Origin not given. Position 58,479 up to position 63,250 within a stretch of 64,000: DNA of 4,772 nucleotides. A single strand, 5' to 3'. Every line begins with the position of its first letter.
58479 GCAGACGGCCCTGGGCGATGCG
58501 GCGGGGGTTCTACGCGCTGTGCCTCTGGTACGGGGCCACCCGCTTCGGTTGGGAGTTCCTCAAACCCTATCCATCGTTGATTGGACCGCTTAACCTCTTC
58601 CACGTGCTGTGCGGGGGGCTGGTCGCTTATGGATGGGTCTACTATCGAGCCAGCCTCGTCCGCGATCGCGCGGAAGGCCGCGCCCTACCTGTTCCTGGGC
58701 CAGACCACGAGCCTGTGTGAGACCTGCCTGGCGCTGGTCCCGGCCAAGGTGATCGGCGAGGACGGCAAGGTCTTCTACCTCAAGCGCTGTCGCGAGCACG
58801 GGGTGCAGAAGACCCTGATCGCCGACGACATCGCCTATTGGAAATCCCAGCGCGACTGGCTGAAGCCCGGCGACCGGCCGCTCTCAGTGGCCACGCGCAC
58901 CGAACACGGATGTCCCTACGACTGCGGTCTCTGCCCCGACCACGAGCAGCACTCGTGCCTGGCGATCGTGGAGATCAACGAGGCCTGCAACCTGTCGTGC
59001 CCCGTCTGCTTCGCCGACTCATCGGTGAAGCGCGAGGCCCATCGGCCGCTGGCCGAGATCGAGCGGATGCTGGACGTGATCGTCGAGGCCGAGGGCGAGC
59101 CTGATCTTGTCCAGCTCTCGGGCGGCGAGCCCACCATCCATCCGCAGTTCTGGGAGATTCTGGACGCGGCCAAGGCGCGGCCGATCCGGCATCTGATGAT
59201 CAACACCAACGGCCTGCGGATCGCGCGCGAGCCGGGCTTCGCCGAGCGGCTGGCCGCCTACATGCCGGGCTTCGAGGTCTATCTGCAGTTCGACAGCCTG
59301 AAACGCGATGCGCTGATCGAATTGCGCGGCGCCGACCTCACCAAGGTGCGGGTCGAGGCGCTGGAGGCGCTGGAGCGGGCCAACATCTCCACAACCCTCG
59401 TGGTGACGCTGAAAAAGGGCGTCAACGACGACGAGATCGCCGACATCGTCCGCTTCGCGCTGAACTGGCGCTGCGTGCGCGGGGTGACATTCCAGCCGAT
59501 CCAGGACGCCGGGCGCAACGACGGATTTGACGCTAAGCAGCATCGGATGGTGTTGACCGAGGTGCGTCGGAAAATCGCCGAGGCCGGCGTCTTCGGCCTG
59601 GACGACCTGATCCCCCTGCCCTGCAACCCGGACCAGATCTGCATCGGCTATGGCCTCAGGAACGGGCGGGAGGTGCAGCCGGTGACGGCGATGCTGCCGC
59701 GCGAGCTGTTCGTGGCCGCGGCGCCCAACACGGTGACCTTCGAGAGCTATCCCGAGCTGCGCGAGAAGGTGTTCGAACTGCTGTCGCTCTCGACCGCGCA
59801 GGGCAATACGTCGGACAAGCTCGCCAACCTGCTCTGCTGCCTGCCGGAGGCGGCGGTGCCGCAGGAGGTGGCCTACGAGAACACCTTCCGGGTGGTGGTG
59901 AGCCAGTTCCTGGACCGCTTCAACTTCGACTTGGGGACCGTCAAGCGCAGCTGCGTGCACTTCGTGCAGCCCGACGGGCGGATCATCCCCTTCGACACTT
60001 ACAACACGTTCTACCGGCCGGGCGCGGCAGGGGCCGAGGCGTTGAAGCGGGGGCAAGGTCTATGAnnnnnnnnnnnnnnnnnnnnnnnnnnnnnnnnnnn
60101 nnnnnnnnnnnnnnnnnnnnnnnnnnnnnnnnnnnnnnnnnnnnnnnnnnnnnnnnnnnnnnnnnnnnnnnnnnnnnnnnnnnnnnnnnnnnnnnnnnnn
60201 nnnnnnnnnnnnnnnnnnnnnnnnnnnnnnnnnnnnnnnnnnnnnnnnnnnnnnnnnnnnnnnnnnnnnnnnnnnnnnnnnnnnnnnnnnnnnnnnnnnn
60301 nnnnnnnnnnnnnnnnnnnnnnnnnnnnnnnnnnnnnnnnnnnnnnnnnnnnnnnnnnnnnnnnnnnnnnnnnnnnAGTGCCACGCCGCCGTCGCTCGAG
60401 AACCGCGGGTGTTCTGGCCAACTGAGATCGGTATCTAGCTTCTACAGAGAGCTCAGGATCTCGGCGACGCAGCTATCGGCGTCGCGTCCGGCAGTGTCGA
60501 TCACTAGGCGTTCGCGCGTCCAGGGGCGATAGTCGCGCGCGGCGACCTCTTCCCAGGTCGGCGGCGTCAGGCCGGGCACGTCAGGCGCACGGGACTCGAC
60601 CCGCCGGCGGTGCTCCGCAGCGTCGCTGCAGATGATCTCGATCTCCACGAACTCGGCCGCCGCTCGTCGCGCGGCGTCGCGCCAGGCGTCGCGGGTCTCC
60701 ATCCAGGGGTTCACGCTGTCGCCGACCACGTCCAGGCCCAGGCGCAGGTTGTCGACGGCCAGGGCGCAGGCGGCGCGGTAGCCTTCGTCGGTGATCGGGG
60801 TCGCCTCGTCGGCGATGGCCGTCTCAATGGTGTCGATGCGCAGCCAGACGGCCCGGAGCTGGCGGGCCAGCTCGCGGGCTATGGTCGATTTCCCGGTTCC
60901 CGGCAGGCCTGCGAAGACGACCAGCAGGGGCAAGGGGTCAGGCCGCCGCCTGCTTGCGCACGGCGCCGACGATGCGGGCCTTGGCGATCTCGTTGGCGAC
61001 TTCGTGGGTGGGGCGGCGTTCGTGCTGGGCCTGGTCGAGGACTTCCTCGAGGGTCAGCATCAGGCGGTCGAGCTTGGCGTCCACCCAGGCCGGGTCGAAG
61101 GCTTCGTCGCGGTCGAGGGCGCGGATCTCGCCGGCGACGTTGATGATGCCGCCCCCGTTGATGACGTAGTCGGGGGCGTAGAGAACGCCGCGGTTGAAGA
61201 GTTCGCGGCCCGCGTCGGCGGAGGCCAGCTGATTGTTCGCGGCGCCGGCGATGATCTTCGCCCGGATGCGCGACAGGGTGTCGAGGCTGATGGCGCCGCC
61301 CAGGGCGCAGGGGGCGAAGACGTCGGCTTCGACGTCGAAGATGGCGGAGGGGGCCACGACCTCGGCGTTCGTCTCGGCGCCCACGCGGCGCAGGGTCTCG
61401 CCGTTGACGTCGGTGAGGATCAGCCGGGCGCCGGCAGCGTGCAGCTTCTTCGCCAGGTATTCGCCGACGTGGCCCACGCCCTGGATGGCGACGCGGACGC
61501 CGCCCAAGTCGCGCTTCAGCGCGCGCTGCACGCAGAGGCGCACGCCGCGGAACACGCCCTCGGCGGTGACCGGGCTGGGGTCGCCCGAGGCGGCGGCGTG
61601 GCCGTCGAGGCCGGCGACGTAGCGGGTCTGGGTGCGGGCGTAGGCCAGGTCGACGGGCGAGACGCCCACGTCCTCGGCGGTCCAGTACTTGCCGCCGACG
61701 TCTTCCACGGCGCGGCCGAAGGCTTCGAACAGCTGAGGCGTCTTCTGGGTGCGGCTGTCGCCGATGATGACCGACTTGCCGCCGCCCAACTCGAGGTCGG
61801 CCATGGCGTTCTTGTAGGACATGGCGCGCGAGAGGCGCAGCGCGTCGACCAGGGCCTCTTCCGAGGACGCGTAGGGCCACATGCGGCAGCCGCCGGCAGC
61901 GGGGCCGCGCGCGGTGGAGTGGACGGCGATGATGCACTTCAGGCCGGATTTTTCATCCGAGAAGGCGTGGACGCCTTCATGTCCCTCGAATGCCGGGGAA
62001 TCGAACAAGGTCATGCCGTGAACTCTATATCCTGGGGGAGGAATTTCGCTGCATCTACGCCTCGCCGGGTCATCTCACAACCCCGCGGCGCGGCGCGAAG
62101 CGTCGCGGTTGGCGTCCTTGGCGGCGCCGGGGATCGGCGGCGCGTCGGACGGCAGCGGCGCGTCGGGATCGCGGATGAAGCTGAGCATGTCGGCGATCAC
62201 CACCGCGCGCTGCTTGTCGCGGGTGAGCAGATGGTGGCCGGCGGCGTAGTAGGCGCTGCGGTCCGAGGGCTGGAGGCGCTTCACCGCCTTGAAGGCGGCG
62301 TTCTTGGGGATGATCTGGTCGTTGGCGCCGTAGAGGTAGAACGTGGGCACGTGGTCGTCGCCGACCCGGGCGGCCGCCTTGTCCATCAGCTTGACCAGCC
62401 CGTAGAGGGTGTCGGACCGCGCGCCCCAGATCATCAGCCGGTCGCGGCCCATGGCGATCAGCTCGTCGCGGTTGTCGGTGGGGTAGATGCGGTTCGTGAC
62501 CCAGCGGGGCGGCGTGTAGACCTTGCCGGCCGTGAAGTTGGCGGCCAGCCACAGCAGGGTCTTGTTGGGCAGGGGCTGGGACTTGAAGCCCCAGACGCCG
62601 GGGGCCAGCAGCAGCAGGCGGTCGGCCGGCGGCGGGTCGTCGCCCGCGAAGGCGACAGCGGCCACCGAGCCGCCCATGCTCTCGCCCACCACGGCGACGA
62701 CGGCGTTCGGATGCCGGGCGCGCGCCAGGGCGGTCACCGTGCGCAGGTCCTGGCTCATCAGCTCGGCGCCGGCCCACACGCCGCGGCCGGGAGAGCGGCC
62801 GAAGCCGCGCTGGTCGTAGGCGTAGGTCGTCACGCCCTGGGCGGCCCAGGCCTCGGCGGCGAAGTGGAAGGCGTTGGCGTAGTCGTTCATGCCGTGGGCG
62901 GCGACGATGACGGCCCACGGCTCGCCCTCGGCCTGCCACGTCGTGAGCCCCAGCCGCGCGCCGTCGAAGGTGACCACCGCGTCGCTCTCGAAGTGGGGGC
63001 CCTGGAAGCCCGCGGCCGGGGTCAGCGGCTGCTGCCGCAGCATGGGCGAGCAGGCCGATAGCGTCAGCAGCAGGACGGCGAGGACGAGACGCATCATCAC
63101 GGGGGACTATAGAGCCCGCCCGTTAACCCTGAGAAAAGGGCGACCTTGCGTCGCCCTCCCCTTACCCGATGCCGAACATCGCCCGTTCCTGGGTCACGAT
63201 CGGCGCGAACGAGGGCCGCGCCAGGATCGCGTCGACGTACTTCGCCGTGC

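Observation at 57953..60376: Translationally coupled trio of Lgt-family transferase paralog, tetraether-synthase-like radical SAM enzyme and small membrane protein: candidate undescribed membrane-lipid/lipoprotein modification system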

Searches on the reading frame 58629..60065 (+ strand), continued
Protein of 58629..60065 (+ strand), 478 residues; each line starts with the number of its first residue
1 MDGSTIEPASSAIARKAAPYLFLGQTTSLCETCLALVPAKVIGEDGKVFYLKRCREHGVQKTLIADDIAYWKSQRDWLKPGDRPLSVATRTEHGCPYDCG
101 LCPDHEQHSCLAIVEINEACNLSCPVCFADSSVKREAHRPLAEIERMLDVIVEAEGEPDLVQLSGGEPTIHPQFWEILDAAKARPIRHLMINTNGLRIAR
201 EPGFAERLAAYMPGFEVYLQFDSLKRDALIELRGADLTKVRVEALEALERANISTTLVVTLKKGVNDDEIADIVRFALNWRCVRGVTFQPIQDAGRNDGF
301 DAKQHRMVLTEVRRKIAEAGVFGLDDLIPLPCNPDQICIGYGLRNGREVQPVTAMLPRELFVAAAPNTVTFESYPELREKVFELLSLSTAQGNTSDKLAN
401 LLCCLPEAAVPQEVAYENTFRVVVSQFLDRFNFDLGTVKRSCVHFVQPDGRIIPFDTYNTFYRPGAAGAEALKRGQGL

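Call 66: search_protein_families(library=ncbifam, proteins=[P0138, P0143, P0151, P0155, P0170, P0183, P0203, P0216, P0243, P0265], max_evalue=1e-40)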
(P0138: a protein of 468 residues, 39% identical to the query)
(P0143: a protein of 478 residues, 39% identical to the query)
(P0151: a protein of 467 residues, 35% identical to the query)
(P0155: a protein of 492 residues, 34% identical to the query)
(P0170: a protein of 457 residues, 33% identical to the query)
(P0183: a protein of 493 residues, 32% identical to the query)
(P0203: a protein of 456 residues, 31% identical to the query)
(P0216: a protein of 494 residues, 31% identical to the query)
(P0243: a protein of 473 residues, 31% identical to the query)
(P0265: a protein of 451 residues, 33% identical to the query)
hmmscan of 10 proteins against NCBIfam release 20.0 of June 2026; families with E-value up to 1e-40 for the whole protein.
P0138 (468 aa): 3 families
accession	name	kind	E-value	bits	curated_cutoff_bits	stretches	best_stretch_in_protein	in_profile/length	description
NF045702.1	rSAM_GDGT_ether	equivalog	8.1e-108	361.1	450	1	14-320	2-314/486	tetraether lipid synthase Tes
NF045646.2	rSAM_Se_TrsS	equivalog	2e-106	356.2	490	1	14-441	3-430/441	radical SAM (seleno)protein TrsS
NF045703.1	rSAM_Tes_intein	exception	6e-66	223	1700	0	144-317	644-816/1040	tetraether lipid synthase Tes, intein-containing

P0143 (478 aa): 3 families
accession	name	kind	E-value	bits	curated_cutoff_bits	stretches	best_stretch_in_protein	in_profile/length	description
NF045646.2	rSAM_Se_TrsS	equivalog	1.4e-105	353.4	490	1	21-475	3-436/441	radical SAM (seleno)protein TrsS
NF045702.1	rSAM_GDGT_ether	equivalog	4.3e-94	315.9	450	1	21-330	2-312/486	tetraether lipid synthase Tes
NF045703.1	rSAM_Tes_intein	exception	1.1e-54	185.7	1700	0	135-471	626-980/1040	tetraether lipid synthase Tes, intein-containing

P0151 (467 aa): 3 families
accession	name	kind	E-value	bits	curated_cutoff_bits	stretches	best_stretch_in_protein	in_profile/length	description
NF045646.2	rSAM_Se_TrsS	equivalog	1.3e-106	356.9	490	1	22-460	2-431/441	radical SAM (seleno)protein TrsS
NF045702.1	rSAM_GDGT_ether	equivalog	3.9e-91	306.1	450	1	22-341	1-324/486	tetraether lipid synthase Tes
NF045703.1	rSAM_Tes_intein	exception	7.9e-48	163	1700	0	141-329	631-817/1040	tetraether lipid synthase Tes, intein-containing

P0155 (492 aa): 3 families
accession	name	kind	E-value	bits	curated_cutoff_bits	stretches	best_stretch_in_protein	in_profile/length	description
NF045702.1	rSAM_GDGT_ether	equivalog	2.2e-91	306.9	450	1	15-333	2-314/486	tetraether lipid synthase Tes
NF045646.2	rSAM_Se_TrsS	equivalog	1.7e-90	303.7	490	1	14-471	2-437/441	radical SAM (seleno)protein TrsS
NF045703.1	rSAM_Tes_intein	exception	3.8e-48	164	1700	0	146-467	645-981/1040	tetraether lipid synthase Tes, intein-containing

P0170 (457 aa): 3 families
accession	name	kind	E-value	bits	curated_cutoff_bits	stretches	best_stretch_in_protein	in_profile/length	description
NF045646.2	rSAM_Se_TrsS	equivalog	6.3e-93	311.7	490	1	7-453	2-438/441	radical SAM (seleno)protein TrsS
NF045702.1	rSAM_GDGT_ether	equivalog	9.7e-82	275.1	450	1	8-315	2-313/486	tetraether lipid synthase Tes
NF045703.1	rSAM_Tes_intein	exception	4.5e-46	157.2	1700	0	136-316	642-819/1040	tetraether lipid synthase Tes, intein-containing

P0183 (493 aa): 3 families
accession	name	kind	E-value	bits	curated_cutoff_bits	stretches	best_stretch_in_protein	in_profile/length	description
NF045702.1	rSAM_GDGT_ether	equivalog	5e-107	358.5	450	1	36-487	2-478/486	tetraether lipid synthase Tes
NF045646.2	rSAM_Se_TrsS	equivalog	7.6e-105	351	490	1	36-483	3-433/441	radical SAM (seleno)protein TrsS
NF045703.1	rSAM_Tes_intein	exception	6.4e-54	183.1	1700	0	151-482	626-980/1040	tetraether lipid synthase Tes, intein-containing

P0203 (456 aa): 3 families
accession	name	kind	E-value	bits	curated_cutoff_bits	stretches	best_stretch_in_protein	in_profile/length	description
NF045646.2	rSAM_Se_TrsS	equivalog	2.5e-95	319.6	490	1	8-449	2-436/441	radical SAM (seleno)protein TrsS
NF045702.1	rSAM_GDGT_ether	equivalog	9.3e-91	304.8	450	1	8-316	1-312/486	tetraether lipid synthase Tes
NF045703.1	rSAM_Tes_intein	exception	9e-49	166.1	1700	0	123-314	627-815/1040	tetraether lipid synthase Tes, intein-containing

P0216 (494 aa): 2 families
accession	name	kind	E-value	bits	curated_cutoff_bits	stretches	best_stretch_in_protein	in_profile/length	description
NF045646.2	rSAM_Se_TrsS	equivalog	5.7e-83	278.9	490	1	15-465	2-430/441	radical SAM (seleno)protein TrsS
NF045702.1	rSAM_GDGT_ether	equivalog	1.6e-75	254.6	450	1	16-326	2-314/486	tetraether lipid synthase Tes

P0243 (473 aa): 3 families
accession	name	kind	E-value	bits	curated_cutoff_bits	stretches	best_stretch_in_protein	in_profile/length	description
NF045646.2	rSAM_Se_TrsS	equivalog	8.4e-151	502.4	490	1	10-465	2-441/441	radical SAM (seleno)protein TrsS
NF045702.1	rSAM_GDGT_ether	equivalog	1.4e-115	386.7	450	1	11-326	2-318/486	tetraether lipid synthase Tes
NF045703.1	rSAM_Tes_intein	exception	5.7e-68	229.7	1700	0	112-317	611-814/1040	tetraether lipid synthase Tes, intein-containing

P0265 (451 aa): 2 families
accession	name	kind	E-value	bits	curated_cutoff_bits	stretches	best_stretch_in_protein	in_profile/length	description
NF045646.2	rSAM_Se_TrsS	equivalog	1.4e-105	353.4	490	1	11-444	2-432/441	radical SAM (seleno)protein TrsS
NF045702.1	rSAM_GDGT_ether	equivalog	8.1e-84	282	450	1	11-328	1-320/486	tetraether lipid synthase Tes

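Call 74: predict_structure(alignment_id=A4)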
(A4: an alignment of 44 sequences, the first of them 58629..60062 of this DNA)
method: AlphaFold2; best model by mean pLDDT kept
length: 478 residues; sequences in the alignment: 44
mean_pLDDT: 83.3   pTM: 0.86
mean pLDDT of the five models: 83.3, 83.3, 82.2, 81.0, 79.3
residues with pLDDT >= 90: 246; 70-90: 146; 50-70: 54; < 50: 32
segments of 3 or more residues with pLDDT < 50: 1-3, 387-413
pLDDT, mean of each block of 10 residues (from residue 1): 49 68 94 93 97 96 95 86 79 74 66 85 70 68 96 91 86 96 94 94 96 92 95 92 97 96 96 97 95 79 92 97 93 88 88 82 75 66 51 41 38 65 93 88 88 89 81 67
secondary structure, 60 per line:
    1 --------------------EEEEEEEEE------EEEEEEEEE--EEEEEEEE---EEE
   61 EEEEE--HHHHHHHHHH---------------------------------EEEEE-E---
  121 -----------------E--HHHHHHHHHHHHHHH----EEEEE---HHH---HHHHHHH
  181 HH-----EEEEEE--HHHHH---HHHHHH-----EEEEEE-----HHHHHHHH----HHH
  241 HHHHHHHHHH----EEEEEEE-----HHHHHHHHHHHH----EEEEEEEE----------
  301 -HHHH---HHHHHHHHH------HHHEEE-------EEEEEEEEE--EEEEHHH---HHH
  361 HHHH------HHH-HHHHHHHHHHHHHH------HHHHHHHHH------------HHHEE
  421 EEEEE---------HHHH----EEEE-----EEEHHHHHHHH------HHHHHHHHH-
elements in order: E21-29 E36-44 E47-54 E58-65 H68-77 E111-115 H141-155 E160-164 H174-182 E188-193 H196-200 H204-209 E215-220 H226-233 H238-250 E255-261 H267-278 E283-290 H302-305 H309-317 E327-329 E337-345 E348-351 H358-364 H375-388 H395-403 E419-425 H435-438 E443-446 E452-454 H455-462 H469-477

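Call 77: fold_search(model_id=the predicted structure, library=pdb)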
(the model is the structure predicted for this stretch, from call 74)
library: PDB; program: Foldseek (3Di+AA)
matches with E <= 10: 1222; with E <= 0.001: 119
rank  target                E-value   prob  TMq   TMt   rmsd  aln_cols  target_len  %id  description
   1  7tol                  1.3e-37  1.00  0.79  0.77   6.1       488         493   26  X-ray crystal structure of glycerol dibiphytanyl glycerol tetraether - macrocyclic archaeol synthase (GDGT-MAS) from Met (released 2022-08-31)
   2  7tom                  1.1e-36  1.00  0.78  0.75   6.3       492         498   26  X-ray crystal structure of glycerol dibiphytanyl glycerol tetraether - macrocyclic archaeol synthase (GDGT-MAS) from Met (released 2022-08-31)
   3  6efn                  2.2e-11  1.00  0.38  0.47   2.7       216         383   21  Structure of a RiPP maturase, SkfB (released 2018-10-24)
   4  5v1t_A                3.2e-10  1.00  0.39  0.42  13.0       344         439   12  Crystal structure of Streptococcus suis SuiB bound to precursor peptide SuiA (released 2017-08-30)
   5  5v1q_B                4.5e-10  1.00  0.38  0.41  13.4       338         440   13  Crystal structure of Streptococcus suis SuiB (released 2017-08-30)
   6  5v1s_A                8.6e-10  1.00  0.37  0.41   3.5       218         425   17  Crystal structure of Streptococcus suis SuiB bound to S-adenosylmethionine (released 2017-08-30)
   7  5v1q_A                9.1e-10  1.00  0.36  0.40   3.5       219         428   17  Crystal structure of Streptococcus suis SuiB (released 2017-08-30)
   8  5v1s_B                2.8e-09  1.00  0.34  0.37  12.8       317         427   13  Crystal structure of Streptococcus suis SuiB bound to S-adenosylmethionine (released 2017-08-30)
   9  2fb2_B                3.7e-09  1.00  0.36  0.52   4.1       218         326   16  Structure of the MoaA Arg17/266/268/Ala triple mutant (released 2006-05-09)
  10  1tv7_A                4.2e-09  1.00  0.37  0.52   4.0       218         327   16  Structure of the S-adenosylmethionine dependent Enzyme MoaA (released 2004-08-31)
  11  2fb2_A                4.2e-09  1.00  0.36  0.52   4.3       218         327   18  Structure of the MoaA Arg17/266/268/Ala triple mutant (released 2006-05-09)
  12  9dfn                  9.5e-09  1.00  0.36  0.59   3.8       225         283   17  X-ray crystal structure of the second viperin-like enzyme from Trichoderma virens with bound CTP and SAM (released 2025-02-19)
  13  6q2q_A                1.2e-08  1.00  0.36  0.56  11.6       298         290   16  Crystal structure of mouse viperin bound to uridine triphosphate and S-adenosylhomocysteine (released 2020-01-22)
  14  6q2p_B                1.7e-08  1.00  0.35  0.54   3.9       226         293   18  Crystal structure of mouse viperin bound to cytidine triphosphate and S-adenosylhomocysteine (released 2020-01-22)
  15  5vsl_A                2.0e-08  1.00  0.35  0.59   4.0       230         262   20  Crystal structure of viperin with bound [4Fe-4S] cluster and S-adenosylhomocysteine (SAH) (released 2017-06-14)
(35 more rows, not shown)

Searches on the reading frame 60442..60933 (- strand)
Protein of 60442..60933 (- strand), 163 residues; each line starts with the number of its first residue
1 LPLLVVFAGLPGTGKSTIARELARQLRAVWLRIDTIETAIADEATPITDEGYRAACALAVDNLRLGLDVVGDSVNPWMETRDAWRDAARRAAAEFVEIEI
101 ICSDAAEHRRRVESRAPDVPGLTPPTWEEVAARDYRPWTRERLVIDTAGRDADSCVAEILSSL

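Call 19: search_protein_families(library=pfam, proteins=[window:60442-60933:-], max_evalue=0.001)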
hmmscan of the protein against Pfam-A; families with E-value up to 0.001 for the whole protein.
window:60442-60933:- (163 aa): 8 families
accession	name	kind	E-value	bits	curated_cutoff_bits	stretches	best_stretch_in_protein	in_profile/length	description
PF13671.12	AAA_33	-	2.5e-14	54.2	27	1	4-118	1-121/143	AAA domain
PF13238.12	AAA_18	-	8.1e-07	30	29.4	1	5-116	1-112/128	AAA domain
PF08433.16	KTI12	-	1.7e-05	24.9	22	1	1-49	1-44/271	Chromatin associated protein KTI12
PF01583.26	APS_kinase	-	3.3e-05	24.4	21.1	1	3-103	3-110/152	Adenylylsulphate kinase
PF01591.24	6PF2K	-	0.00022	21.1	27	0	2-35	13-44/223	6-phosphofructo-2-kinase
PF13521.12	AAA_28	-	0.00024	21.8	27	0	5-33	2-29/164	AAA domain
PF00004.35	AAA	-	0.00025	22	21.2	1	5-38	1-34/131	ATPase family associated with various cellular activities (AAA)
PF07931.18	CPT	-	0.00084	19.6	22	0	4-34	3-33/172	Chloramphenicol phosphotransferase-like protein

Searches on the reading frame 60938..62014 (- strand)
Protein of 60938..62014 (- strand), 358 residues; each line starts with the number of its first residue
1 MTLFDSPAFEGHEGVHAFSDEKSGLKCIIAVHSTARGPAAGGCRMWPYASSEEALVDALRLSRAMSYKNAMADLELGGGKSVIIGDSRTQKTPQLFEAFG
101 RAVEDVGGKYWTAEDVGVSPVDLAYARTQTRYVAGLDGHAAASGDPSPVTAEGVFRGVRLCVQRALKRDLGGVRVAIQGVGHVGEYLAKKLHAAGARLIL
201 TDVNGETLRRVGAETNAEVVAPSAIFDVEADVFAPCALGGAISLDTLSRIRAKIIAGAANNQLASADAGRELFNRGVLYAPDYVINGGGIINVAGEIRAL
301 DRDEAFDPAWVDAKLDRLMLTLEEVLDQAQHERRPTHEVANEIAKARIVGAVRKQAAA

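Call 19: search_protein_families(library=pfam, proteins=[window:60938-62014:-], max_evalue=0.001)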
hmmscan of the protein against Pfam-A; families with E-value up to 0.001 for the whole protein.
window:60938-62014:- (358 aa): 3 families
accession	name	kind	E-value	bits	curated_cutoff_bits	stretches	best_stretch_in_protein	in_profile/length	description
PF02812.23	ELFV_dehydrog_N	-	1.4e-25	90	25.3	1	22-131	14-128/129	Glu/Leu/Phe/Val dehydrogenase, dimerisation domain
PF00208.27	ELFV_dehydrog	-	6.2e-23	82.2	23.4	2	214-355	96-240/241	Glutamate/Leucine/Phenylalanine/Valine dehydrogenase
PF02826.25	2-Hacid_dh_C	-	0.0006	19.7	25.1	0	165-209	29-73/178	D-isomer specific 2-hydroxyacid dehydrogenase, NAD binding domain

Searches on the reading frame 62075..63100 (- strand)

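Call 19: search_protein_families(library=pfam, proteins=[window:62075-63100:-], max_evalue=0.001)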
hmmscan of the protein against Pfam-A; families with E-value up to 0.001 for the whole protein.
window:62075-63100:- (341 aa): 3 families
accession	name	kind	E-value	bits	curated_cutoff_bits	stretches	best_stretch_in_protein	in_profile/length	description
PF12146.15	Hydrolase_4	-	1.2e-43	149.6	27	1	60-296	2-238/239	Serine aminopeptidase, S33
PF00561.26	Abhydrolase_1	-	1.7e-14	54.5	25.8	1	64-291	2-240/245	alpha/beta hydrolase fold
PF12697.13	Abhydrolase_6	-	1.9e-10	42.2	26.3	1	65-299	1-213/217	Alpha/beta hydrolase family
